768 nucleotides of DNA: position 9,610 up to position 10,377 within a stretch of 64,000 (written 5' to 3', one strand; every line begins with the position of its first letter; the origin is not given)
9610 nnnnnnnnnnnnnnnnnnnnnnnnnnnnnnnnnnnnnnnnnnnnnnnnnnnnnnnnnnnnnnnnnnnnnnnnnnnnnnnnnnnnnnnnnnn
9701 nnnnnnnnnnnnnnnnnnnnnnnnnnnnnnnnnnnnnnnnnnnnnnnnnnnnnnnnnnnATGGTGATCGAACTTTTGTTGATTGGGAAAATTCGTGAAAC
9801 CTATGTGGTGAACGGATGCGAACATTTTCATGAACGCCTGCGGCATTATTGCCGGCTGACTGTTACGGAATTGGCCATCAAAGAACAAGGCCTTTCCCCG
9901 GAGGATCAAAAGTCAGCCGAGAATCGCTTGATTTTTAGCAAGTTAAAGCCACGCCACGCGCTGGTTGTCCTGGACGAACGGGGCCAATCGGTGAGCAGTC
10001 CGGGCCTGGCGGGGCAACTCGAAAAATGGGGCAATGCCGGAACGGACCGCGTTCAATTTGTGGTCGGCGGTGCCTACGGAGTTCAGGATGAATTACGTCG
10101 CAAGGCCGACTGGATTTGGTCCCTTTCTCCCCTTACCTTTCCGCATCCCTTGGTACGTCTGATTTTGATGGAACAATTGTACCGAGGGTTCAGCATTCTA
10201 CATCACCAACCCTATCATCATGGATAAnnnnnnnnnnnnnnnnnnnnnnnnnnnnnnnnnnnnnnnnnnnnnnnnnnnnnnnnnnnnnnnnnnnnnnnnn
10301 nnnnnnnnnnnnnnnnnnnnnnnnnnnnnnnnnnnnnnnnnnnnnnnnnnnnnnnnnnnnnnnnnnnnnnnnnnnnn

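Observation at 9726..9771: Perfect 23-bp tandem duplication creating a 9-codon uORF that stop/start-overlaps rlmH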

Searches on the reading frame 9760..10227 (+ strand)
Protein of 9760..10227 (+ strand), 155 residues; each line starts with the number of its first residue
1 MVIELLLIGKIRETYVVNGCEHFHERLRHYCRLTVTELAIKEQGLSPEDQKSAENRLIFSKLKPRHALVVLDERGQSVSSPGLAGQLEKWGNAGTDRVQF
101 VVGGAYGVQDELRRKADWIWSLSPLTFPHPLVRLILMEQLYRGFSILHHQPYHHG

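Call 7: find_encoding_contigs(protein=window:9760-10227:+, flank=3000, max_places=10)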
Protein window:9760-10227:+ (155 aa): 21 contigs read that carry it; 10 places shown.
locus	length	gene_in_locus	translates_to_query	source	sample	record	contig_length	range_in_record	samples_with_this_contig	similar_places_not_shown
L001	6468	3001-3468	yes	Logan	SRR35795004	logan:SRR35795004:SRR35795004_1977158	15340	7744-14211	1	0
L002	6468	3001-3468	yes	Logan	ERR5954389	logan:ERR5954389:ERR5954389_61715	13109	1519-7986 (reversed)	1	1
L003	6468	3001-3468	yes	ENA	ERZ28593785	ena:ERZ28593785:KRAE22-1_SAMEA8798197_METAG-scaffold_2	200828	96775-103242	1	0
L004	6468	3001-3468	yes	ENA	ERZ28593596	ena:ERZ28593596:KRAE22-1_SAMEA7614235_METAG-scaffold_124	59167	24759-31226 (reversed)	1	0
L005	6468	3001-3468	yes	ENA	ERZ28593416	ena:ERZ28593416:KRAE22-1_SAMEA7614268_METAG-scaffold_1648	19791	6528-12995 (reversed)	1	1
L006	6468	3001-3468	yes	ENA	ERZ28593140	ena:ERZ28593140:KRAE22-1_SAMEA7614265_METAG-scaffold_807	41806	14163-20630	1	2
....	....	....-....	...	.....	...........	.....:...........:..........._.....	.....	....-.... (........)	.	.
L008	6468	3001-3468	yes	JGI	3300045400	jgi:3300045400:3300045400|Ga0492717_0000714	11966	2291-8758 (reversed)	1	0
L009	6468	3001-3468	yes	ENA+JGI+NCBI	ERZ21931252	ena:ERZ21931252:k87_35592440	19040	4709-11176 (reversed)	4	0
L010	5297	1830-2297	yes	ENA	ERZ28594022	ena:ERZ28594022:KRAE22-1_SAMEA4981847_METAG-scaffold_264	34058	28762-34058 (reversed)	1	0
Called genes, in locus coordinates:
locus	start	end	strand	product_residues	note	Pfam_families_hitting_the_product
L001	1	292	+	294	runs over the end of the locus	PF00698:Acyl_transf_1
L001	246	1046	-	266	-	PF05175:MTS, PF06325:PrmA, PF08241:Methyltransf_11 (faint), PF13649:Methyltransf_25, PF13847:Methyltransf_31 (weak)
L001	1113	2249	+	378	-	PF00383:dCMP_cyt_deam_1, PF01872:RibD_C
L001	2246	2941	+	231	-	PF01346:FKBP_N, PF00254:FKBP_C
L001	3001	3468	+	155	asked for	PF02590:SPOUT_MTase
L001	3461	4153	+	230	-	-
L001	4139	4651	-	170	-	PF13588:HSDR_N_2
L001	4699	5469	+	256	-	PF01048:PNP_UDP_1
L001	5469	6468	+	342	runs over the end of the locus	PF06144:DNA_pol3_delta, PF21694:DNA_pol3_delta_C (weak)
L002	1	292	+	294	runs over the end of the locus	PF00698:Acyl_transf_1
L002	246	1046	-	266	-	PF05175:MTS, PF06325:PrmA, PF08241:Methyltransf_11 (faint), PF13649:Methyltransf_25, PF13847:Methyltransf_31 (weak)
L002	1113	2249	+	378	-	PF00383:dCMP_cyt_deam_1, PF01872:RibD_C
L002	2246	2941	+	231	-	PF01346:FKBP_N, PF00254:FKBP_C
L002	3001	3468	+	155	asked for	PF02590:SPOUT_MTase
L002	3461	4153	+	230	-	-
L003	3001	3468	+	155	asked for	PF02590:SPOUT_MTase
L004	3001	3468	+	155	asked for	PF02590:SPOUT_MTase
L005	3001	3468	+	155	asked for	PF02590:SPOUT_MTase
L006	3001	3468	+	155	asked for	PF02590:SPOUT_MTase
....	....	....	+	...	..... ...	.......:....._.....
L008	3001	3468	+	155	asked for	PF02590:SPOUT_MTase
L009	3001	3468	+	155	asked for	PF02590:SPOUT_MTase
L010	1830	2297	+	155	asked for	PF02590:SPOUT_MTase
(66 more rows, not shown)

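Call 10: find_related_loci(query=window:9760-10227:+, collection=genome_contigs, flank=3000)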
Query window:9760-10227:+ (155 aa) in genome_contigs; peptide patterns used: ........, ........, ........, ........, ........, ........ (x = any residue, [..] = any of these).
175 stretches matched a pattern; 23 encode a relative of the query (tblastn E <= 1e-3); 23 distinct loci.
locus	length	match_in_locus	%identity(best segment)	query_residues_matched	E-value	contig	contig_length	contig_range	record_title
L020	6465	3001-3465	97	1-155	7e-101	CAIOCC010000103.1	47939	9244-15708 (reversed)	MAG: uncultured Bacteroidetes bacterium isolate Erken-D2_bin-0845 genome assembly, contig: bin-0845:103/253, whole genom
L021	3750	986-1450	97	1-155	2e-101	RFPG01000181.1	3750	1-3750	MAG: Sphingobacteriia bacterium isolate WB4_1_1374 contig_100_180, whole genome shotgun sequence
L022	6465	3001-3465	95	1-155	1e-99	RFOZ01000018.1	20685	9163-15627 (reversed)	MAG: Cytophagia bacterium isolate WB4_3_0762 contig_100_17, whole genome shotgun sequence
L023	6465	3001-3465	97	1-155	8e-101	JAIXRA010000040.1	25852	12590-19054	MAG: Bacteroidetes bacterium isolate C4_MAG_00048 pond_C4_MAG_00048_000000000078, whole genome shotgun sequence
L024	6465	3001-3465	78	1-155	9e-85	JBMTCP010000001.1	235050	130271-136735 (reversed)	MAG: Bacteroidia bacterium isolate LKB_V4_S16_100percent_par_LKB_V4_S16_metabat.133 NODE_5_length_235050_cov_8.404268, w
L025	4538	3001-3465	40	1-154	8e-36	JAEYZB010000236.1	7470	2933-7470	MAG: Bacteroidetes bacterium isolate OH_CBlB_74 k127_3319032, whole genome shotgun sequence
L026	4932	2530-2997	42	1-154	1e-35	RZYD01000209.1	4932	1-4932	MAG: Bacteroidia bacterium isolate INTA.AUR.004 contig-100_9387, whole genome shotgun sequence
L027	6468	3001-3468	41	1-155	3e-35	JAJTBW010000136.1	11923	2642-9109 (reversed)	MAG: Sphingobacteriia bacterium isolate MS_R2_22 NODE_1143_length_11923_cov_6.893579, whole genome shotgun sequence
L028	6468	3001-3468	41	1-155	2e-35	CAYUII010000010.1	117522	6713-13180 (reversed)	MAG TPA_asm: uncultured Bacteroidales bacterium isolate binchicken_co104_28 genome assembly, contig: NODE_127_length_117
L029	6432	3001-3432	39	1-153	4e-31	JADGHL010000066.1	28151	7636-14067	MAG: Myxococcaceae bacterium isolate HOG29 NODE_796_length_28151_cov_26.616320, whole genome shotgun sequence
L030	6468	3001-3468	40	1-154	6e-31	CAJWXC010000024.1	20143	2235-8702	MAG TPA_asm: uncultured Flavobacteriaceae bacterium isolate ERR599144_bin.24_MetaBAT_v2.12.1_MAG genome assembly, contig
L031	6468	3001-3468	38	1-154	1e-30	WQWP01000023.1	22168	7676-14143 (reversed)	MAG: Lentimicrobiaceae bacterium isolate Emb289P3bin108 Ga0123356_10001977, whole genome shotgun sequence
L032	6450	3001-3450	39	3-153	1e-28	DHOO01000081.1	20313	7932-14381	MAG TPA_asm: Firmicutes bacterium UBA5388 UBA5388_contig_15335, whole genome shotgun sequence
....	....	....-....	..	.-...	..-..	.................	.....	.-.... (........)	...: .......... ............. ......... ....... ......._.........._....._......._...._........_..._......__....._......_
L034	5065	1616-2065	39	3-154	5e-28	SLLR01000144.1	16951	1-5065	MAG: Desulfuromonadaceae bacterium isolate CSSed165cm_319 CSSed16-5cm-9308, whole genome shotgun sequence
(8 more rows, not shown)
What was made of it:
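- Closest known: Start-codon selection rules in Bacteroidia. Same: The organism's closest relatives are recorded as Bacteroidota MAGs (call 10).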

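Call 36: find_homologous_proteins(query=window:9760-10227:+, max_evalue=1e-30)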
Query window:9760-10227:+ (155 aa): 89 proteins with E <= 1e-30 among 2337 candidates.
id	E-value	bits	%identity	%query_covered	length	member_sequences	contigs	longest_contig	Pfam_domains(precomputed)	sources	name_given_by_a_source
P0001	5.3e-98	343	97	100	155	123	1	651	PF02590.23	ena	-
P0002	4.8e-82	291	89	100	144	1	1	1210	PF02590.23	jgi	jgi:23S rRNA (pseudouridine1915-N3)-methyltransferase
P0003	3.3e-80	285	78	100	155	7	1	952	PF02590.23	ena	-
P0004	1.5e-54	202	58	100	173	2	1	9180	PF02590.23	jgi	jgi:23S rRNA (pseudouridine1915-N3)-methyltransferase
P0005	1.9e-52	195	54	100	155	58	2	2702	PF02590.23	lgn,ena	-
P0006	2.7e-52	195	55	100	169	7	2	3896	PF02590.23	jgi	jgi:23S rRNA (pseudouridine1915-N3)-methyltransferase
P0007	8.6e-52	193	54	100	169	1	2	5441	PF02590.23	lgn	-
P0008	3.0e-50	188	57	100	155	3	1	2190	PF02590.23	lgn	-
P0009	7.5e-48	180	54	100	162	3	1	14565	PF02590.23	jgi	-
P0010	1.3e-47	180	98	57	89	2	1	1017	PF02590.23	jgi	-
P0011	7.4e-45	171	89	60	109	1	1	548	PF02590.23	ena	-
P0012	1.6e-36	144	43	100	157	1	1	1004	PF02590.23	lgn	-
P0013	2.3e-36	143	47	95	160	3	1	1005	PF02590.23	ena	-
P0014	7.0e-36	141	47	99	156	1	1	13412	PF02590.23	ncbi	-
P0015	9.6e-36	141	46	100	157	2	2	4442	PF02590.23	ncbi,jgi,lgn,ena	jgi:23S rRNA (pseudouridine1915-N3)-methyltransferase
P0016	2.7e-35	140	45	99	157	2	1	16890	PF02590.23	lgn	-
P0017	1.1e-34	138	46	100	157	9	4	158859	PF02590.23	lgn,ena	-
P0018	1.3e-34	137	56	71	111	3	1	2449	PF02590.23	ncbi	ncbi:MAG: 23S rRNA (pseudouridine(1915)-N(3))-methyltransferase RlmH, partial [Bacteroidota bacteriu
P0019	2.2e-34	137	42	99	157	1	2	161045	PF02590.23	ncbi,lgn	-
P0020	4.5e-34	136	43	100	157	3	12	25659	PF02590.23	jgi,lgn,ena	-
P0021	1.5e-33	134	42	100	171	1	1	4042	PF02590.23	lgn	-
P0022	1.6e-33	134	43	100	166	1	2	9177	PF02590.23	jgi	jgi:23S rRNA (pseudouridine1915-N3)-methyltransferase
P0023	1.7e-33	134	45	100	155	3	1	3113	PF02590.23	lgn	-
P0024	1.7e-33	134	44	100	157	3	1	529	PF02590.23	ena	-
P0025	1.7e-33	134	44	100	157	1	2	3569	PF02590.23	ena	-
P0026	1.8e-33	134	43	100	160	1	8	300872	PF02590.23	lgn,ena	-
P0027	2.2e-33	133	43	100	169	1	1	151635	PF02590.23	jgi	-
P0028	2.4e-33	133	43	100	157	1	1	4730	PF02590.23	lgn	-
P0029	9.2e-33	131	44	99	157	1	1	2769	PF02590.23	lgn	-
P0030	1.0e-32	131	47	99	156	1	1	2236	PF02590.23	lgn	-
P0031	1.1e-32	131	44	99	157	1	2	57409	PF02590.23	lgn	-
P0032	1.2e-32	131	44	99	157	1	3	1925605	PF02590.23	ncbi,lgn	-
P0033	1.2e-32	131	45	100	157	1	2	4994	PF02590.23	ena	-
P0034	1.3e-32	131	39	100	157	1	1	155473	PF02590.23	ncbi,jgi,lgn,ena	jgi:23S rRNA (pseudouridine1915-N3)-methyltransferase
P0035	1.4e-32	131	43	100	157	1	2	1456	PF02590.23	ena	-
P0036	1.7e-32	130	46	100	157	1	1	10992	PF02590.23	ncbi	ncbi:MAG: 23S rRNA (pseudouridine(1915)-N(3))-methyltransferase RlmH [Bacteroidota bacterium]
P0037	1.9e-32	130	44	99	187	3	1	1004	PF02590.23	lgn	-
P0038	2.0e-32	130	43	100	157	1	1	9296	PF02590.23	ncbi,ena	-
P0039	2.3e-32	130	41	100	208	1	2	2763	PF02590.23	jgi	jgi:23S rRNA (pseudouridine1915-N3)-methyltransferase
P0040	2.4e-32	130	43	100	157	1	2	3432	PF02590.23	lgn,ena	-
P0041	3.0e-32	130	42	100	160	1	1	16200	PF02590.23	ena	-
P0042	3.3e-32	129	44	100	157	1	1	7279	PF02590.23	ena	-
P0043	4.0e-32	129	44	99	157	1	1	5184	PF02590.23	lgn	-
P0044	4.5e-32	129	44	100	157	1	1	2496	PF02590.23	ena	-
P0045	4.6e-32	129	43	100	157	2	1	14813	PF02590.23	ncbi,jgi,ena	ncbi:MAG: 23S rRNA (pseudouridine(1915)-N(3))-methyltransferase RlmH [Ferruginibacter sp.]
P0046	4.7e-32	129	41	100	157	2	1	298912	PF02590.23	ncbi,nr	ncbi:MAG: 23S rRNA (pseudouridine(1915)-N(3))-methyltransferase RlmH [Sphingobacteriales bacterium]|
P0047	5.7e-32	129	46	95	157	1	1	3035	PF02590.23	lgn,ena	-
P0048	5.8e-32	129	42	100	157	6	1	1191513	PF02590.23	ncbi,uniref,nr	ncbi:23S rRNA (pseudouridine(1915)-N(3))-methyltransferase RlmH [Polluticoccus soli]|uniref:23S rRNA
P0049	6.1e-32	129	47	99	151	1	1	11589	PF02590.23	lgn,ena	-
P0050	6.6e-32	129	43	95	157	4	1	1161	PF02590.23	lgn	-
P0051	7.2e-32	128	46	99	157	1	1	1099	PF02590.23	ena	-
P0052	7.2e-32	128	45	100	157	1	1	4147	PF02590.23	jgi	-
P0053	7.3e-32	128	43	100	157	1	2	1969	PF02590.23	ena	-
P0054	8.4e-32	128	42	99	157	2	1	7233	PF02590.23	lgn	-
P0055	1.0e-31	128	43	95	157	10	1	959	PF02590.23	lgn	-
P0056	1.2e-31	128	43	99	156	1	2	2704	PF02590.23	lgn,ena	-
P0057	1.7e-31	127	42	100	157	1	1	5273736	PF02590.23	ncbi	ncbi:23S rRNA (pseudouridine(1915)-N(3))-methyltransferase RlmH [Chitinophagaceae bacterium MMS25-I1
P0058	1.8e-31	127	47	99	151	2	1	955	PF02590.23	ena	-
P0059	1.9e-31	127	44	100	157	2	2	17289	PF02590.23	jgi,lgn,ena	jgi:23S rRNA (pseudouridine1915-N3)-methyltransferase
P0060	2.1e-31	127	43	99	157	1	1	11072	PF02590.23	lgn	-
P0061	2.2e-31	127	45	100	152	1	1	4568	PF02590.23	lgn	-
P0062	2.2e-31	127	43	100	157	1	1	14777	PF02590.23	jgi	-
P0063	2.6e-31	127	45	95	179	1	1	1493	PF02590.23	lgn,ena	-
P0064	2.6e-31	127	44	99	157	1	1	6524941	PF02590.23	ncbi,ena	-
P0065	2.7e-31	127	42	99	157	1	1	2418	PF02590.23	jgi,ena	-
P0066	3.1e-31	126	43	99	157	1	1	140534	PF02590.23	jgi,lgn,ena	-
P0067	3.3e-31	126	42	99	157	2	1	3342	PF02590.23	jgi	jgi:23S rRNA (pseudouridine1915-N3)-methyltransferase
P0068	3.4e-31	126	45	99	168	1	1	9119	PF02590.23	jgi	jgi:23S rRNA (pseudouridine1915-N3)-methyltransferase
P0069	3.5e-31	126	45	99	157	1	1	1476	PF02590.23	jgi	jgi:23S rRNA (pseudouridine1915-N3)-methyltransferase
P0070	3.7e-31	126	44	100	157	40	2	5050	PF02590.23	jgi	jgi:23S rRNA (pseudouridine1915-N3)-methyltransferase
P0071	3.7e-31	126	44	100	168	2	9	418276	PF02590.23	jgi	jgi:23S rRNA (pseudouridine1915-N3)-methyltransferase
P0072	4.0e-31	126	45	95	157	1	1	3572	PF02590.23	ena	-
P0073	4.0e-31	126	45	100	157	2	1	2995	PF02590.23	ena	-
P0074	4.1e-31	126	44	99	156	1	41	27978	PF02590.23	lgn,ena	-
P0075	4.2e-31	126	45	99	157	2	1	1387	PF02590.23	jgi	jgi:23S rRNA (pseudouridine1915-N3)-methyltransferase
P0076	4.5e-31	126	42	99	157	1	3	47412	PF02590.23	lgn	-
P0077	4.8e-31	126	45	99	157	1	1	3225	PF02590.23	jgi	jgi:23S rRNA (pseudouridine1915-N3)-methyltransferase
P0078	5.3e-31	126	43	100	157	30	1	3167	PF02590.23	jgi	-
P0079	5.7e-31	125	41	100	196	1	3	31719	PF02590.23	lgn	-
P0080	6.0e-31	125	45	100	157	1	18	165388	PF02590.23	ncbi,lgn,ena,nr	ncbi:MAG: 23S rRNA (pseudouridine(1915)-N(3))-methyltransferase RlmH [Bacteroidetes bacterium]|nr:23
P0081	6.4e-31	125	47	99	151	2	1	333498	PF02590.23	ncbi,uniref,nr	ncbi:23S rRNA (pseudouridine(1915)-N(3))-methyltransferase RlmH [Canibacter zhoujuaniae]|uniref:23S 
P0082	7.0e-31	125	41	100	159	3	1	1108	PF02590.23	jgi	jgi:23S rRNA (pseudouridine1915-N3)-methyltransferase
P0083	7.1e-31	125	44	96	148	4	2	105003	PF02590.23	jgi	jgi:23S rRNA (pseudouridine1915-N3)-methyltransferase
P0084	7.3e-31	125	42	100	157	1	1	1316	PF02590.23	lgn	-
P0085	7.3e-31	125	43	99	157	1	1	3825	PF02590.23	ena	-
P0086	7.9e-31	125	41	100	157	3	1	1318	PF02590.23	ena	-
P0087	8.0e-31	125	43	100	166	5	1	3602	PF02590.23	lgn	-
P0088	9.0e-31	125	42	99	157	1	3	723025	PF02590.23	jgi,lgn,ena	-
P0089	9.5e-31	125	41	100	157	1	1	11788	PF02590.23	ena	-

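Call 37: find_encoding_contigs(protein=P0002, flank=1500, max_places=4)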
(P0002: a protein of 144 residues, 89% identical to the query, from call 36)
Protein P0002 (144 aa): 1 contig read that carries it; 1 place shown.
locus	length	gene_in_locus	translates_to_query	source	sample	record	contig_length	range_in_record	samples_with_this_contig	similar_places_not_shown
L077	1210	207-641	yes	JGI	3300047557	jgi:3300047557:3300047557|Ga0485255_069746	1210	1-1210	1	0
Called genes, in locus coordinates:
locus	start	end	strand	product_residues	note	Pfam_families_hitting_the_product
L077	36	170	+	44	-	PF00254:FKBP_C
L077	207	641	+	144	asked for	PF02590:SPOUT_MTase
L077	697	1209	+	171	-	?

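Call 38: find_encoding_contigs(protein=P0005, flank=1500, max_places=4)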
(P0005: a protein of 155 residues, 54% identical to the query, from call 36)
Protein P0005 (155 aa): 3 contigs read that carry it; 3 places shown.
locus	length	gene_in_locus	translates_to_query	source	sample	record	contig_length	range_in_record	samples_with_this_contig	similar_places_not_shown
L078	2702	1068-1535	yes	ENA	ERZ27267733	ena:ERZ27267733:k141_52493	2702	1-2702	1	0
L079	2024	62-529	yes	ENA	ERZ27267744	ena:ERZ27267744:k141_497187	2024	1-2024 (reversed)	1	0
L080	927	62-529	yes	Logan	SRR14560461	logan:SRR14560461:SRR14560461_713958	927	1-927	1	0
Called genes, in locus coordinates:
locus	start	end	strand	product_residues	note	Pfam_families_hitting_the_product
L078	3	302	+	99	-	?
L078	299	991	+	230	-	PF01346:FKBP_N, PF00254:FKBP_C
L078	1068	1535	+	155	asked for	PF02590:SPOUT_MTase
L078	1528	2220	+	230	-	PF01370:Epimerase (weak), PF08732:HIM1 (weak)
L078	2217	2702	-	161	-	?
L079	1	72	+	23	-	?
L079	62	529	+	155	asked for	PF02590:SPOUT_MTase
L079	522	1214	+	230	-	PF01370:Epimerase (weak), PF08732:HIM1 (weak)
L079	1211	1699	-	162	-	PF13588:HSDR_N_2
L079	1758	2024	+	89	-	?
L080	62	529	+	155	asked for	PF02590:SPOUT_MTase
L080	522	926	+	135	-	?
